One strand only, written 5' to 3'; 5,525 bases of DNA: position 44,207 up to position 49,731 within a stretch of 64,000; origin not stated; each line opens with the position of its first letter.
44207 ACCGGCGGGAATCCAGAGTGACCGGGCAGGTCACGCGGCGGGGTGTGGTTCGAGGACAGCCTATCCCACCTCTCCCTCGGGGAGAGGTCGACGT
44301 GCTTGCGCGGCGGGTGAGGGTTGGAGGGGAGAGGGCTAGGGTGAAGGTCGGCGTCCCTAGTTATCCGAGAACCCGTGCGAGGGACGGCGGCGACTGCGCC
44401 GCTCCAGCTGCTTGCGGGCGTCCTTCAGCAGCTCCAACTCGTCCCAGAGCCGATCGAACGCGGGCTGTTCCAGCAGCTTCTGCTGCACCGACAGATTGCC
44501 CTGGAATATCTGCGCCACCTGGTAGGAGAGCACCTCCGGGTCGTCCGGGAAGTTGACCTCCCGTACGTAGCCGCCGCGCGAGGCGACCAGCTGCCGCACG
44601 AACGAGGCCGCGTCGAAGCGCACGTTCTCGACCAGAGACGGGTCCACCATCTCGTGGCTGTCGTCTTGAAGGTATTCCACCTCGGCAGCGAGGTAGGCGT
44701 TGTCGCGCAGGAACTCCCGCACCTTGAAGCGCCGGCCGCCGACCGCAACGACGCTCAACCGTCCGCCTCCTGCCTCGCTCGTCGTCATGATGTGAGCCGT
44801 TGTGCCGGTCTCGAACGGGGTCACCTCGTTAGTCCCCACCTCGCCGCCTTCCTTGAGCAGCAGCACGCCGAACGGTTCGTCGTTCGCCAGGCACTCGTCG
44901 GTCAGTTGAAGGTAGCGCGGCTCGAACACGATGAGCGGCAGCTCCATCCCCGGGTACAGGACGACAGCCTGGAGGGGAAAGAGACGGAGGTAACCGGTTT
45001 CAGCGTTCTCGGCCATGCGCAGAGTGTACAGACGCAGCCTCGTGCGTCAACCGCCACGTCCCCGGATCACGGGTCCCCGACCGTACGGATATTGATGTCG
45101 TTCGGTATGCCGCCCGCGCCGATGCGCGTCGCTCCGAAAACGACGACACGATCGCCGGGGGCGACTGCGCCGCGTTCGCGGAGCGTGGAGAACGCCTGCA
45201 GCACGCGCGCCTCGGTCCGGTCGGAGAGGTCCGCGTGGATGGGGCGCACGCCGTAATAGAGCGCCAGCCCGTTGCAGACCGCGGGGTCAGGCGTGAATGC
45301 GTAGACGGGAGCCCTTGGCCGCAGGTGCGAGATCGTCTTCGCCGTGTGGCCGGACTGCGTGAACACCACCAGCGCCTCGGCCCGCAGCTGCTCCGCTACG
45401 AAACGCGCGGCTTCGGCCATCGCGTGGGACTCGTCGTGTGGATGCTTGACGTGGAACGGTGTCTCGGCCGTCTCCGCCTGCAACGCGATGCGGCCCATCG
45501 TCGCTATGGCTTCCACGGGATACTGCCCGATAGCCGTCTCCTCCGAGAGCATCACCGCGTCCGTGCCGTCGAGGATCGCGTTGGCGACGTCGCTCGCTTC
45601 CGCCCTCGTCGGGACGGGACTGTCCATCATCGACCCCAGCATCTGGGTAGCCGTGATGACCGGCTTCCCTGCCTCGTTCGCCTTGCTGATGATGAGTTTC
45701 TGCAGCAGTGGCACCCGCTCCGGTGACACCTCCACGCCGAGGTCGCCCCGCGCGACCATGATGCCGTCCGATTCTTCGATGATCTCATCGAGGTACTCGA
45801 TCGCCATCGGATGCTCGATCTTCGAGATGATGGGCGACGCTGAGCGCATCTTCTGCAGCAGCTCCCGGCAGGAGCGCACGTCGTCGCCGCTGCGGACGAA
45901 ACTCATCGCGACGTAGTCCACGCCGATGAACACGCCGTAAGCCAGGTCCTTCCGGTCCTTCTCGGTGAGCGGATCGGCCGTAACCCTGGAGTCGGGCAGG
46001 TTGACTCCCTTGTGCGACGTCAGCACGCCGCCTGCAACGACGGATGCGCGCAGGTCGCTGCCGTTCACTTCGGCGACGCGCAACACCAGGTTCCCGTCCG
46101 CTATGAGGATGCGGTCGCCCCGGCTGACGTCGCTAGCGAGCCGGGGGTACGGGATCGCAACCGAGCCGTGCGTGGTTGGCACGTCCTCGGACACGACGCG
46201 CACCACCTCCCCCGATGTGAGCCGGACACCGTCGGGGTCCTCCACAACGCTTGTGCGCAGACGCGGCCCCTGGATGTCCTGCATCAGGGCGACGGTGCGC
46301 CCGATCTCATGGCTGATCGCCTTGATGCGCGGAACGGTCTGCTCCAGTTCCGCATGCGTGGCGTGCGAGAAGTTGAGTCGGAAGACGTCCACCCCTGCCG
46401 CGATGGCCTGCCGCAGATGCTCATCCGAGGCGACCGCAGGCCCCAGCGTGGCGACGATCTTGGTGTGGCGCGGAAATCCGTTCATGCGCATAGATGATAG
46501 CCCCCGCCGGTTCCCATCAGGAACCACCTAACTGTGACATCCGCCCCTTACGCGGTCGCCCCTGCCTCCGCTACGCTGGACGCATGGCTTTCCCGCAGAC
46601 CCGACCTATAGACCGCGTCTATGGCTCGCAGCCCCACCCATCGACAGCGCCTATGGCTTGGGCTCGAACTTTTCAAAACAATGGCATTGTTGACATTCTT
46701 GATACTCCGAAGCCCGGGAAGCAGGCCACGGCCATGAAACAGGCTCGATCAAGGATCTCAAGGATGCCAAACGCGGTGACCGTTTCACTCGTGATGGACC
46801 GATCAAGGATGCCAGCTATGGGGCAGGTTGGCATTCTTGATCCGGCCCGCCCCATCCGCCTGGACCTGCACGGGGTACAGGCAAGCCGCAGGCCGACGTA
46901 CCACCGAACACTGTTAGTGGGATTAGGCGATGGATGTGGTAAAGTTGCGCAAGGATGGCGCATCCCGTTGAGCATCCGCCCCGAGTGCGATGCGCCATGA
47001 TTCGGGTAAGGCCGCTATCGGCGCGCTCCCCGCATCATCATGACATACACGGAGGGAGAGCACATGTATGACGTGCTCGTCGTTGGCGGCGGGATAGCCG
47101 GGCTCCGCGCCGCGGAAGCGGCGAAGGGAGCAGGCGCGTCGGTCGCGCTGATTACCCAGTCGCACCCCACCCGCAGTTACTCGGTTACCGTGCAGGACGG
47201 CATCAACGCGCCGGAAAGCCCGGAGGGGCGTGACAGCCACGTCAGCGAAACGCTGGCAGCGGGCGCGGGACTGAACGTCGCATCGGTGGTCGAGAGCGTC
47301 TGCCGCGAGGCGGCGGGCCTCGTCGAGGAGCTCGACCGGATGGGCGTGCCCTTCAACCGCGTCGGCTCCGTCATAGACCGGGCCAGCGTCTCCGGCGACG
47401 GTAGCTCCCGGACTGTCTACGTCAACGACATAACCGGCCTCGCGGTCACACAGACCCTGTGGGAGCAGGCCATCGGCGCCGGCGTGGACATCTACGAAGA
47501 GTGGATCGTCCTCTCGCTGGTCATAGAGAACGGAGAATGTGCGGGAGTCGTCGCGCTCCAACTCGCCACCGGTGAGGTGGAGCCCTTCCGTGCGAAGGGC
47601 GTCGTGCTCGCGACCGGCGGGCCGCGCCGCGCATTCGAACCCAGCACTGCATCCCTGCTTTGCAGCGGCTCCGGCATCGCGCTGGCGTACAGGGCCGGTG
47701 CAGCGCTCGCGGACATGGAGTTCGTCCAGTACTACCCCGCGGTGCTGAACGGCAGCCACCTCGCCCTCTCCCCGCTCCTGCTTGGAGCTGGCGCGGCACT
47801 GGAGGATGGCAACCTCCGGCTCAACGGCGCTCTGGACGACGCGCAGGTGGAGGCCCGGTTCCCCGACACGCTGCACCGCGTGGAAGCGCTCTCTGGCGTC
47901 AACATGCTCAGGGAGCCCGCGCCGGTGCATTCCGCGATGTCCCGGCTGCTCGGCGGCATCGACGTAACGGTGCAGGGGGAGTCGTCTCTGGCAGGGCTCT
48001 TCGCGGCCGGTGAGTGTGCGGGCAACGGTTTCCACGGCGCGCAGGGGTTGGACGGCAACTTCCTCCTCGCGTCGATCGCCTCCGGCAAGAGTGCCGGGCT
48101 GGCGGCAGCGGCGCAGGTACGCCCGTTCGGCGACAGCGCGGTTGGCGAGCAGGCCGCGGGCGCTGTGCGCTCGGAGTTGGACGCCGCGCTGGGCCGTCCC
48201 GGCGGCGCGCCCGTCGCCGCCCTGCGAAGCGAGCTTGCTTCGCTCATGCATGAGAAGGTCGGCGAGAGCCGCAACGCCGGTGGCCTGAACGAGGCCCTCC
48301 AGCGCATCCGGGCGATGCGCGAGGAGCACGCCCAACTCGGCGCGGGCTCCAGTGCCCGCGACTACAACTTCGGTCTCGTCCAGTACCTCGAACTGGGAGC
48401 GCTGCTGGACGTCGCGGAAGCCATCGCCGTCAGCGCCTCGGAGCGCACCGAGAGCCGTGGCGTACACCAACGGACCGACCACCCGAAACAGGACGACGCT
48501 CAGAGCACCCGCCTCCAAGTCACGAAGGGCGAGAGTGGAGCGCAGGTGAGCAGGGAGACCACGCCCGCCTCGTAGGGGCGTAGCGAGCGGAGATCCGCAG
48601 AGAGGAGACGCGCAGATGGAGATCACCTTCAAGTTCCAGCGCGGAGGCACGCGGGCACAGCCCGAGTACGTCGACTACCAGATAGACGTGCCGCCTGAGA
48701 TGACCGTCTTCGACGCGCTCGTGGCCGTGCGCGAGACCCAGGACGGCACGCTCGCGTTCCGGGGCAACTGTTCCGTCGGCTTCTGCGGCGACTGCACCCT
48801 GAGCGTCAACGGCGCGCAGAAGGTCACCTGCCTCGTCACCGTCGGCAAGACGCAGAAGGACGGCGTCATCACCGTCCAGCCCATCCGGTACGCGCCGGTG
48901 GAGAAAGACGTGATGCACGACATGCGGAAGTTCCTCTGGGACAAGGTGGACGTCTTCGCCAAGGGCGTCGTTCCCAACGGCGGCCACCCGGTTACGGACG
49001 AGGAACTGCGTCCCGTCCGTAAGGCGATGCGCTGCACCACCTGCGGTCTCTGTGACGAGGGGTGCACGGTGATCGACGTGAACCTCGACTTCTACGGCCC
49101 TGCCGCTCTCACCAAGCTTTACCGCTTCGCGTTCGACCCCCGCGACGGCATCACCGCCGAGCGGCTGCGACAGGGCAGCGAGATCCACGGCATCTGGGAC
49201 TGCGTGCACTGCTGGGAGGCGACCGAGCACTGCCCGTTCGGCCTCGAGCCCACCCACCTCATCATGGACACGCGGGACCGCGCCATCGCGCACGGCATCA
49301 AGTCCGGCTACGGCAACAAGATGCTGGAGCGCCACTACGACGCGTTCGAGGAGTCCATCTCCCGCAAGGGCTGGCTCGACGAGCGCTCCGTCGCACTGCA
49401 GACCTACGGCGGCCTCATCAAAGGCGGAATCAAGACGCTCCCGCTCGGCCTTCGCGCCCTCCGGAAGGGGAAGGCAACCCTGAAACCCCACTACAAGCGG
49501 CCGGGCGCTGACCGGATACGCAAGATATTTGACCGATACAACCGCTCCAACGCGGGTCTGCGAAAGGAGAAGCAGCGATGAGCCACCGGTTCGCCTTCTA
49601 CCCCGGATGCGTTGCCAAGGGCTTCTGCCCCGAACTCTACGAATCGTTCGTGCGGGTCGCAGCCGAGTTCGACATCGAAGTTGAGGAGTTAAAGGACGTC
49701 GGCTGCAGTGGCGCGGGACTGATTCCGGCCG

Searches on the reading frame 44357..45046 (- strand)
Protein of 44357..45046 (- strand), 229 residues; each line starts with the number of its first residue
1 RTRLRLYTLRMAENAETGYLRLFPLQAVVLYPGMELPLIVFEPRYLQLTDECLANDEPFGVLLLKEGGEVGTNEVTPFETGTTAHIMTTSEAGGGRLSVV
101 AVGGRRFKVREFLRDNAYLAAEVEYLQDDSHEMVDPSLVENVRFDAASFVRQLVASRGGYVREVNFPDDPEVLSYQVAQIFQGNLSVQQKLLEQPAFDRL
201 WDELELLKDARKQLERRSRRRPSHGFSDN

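Call 30: search_protein_families(library=pfam, proteins=[window:44357-45046:-], max_evalue=0.00001)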
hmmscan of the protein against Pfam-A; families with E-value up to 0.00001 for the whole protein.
window:44357-45046:- (229 aa): 1 family
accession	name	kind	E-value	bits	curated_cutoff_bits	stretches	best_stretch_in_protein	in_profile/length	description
PF02190.22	LON_substr_bdg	-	2.6e-28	99.7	28.7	1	20-207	2-198/200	ATP-dependent protease La (LON) substrate-binding domain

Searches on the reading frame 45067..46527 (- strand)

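Call 30: search_protein_families(library=pfam, proteins=[window:45067-46527:-], max_evalue=0.00001)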
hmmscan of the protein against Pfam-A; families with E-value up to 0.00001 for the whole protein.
window:45067-46527:- (486 aa): 2 families
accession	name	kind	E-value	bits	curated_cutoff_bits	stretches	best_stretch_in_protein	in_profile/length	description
PF00224.27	PK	-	4.9e-112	374.7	30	1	20-341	2-328/328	Pyruvate kinase, barrel domain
PF02887.21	PK_C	-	6.2e-27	94.4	28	1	368-473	1-106/114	Pyruvate kinase, alpha/beta domain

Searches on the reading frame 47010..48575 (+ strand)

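Call 30: search_protein_families(library=pfam, proteins=[window:47010-48575:+], max_evalue=0.00001)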
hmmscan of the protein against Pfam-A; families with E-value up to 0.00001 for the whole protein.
window:47010-48575:+ (521 aa): 6 families
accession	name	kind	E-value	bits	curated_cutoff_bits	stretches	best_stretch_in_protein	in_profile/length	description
PF00890.30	FAD_binding_2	-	1.7e-55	189.3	20.4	2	21-248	1-259/414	FAD binding domain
PF02910.25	Succ_DH_flav_C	-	9.7e-24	84.2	20.8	1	406-505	1-100/130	Fumarate reductase flavoprotein C-term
PF07992.20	Pyr_redox_2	-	9.7e-09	35.5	26.1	0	20-209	1-114/291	Pyridine nucleotide-disulphide oxidoreductase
PF01266.30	DAO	-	1.3e-07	31.9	27.9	0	144-360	149-348/353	FAD dependent oxidoreductase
PF03486.20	HI0933_like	-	7.8e-07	29.2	50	0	21-51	2-32/244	HI0933-like protein Rossmann domain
PF01134.28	GIDA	-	7.3e-06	25.7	22.1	1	21-204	1-150/391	Glucose inhibited division protein A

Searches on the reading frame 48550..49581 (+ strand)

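Call 30: search_protein_families(library=pfam, proteins=[window:48550-49581:+], max_evalue=0.00001)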
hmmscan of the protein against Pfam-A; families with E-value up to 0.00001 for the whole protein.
window:48550-49581:+ (343 aa): 2 families
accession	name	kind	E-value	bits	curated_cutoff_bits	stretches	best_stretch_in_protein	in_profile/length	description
PF13085.11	Fer2_3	-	4.5e-22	78.5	27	1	29-128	7-105/107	2Fe-2S iron-sulfur cluster binding domain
PF13183.11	Fer4_8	-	3.2e-08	34.4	27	1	160-232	3-68/68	4Fe-4S dicluster domain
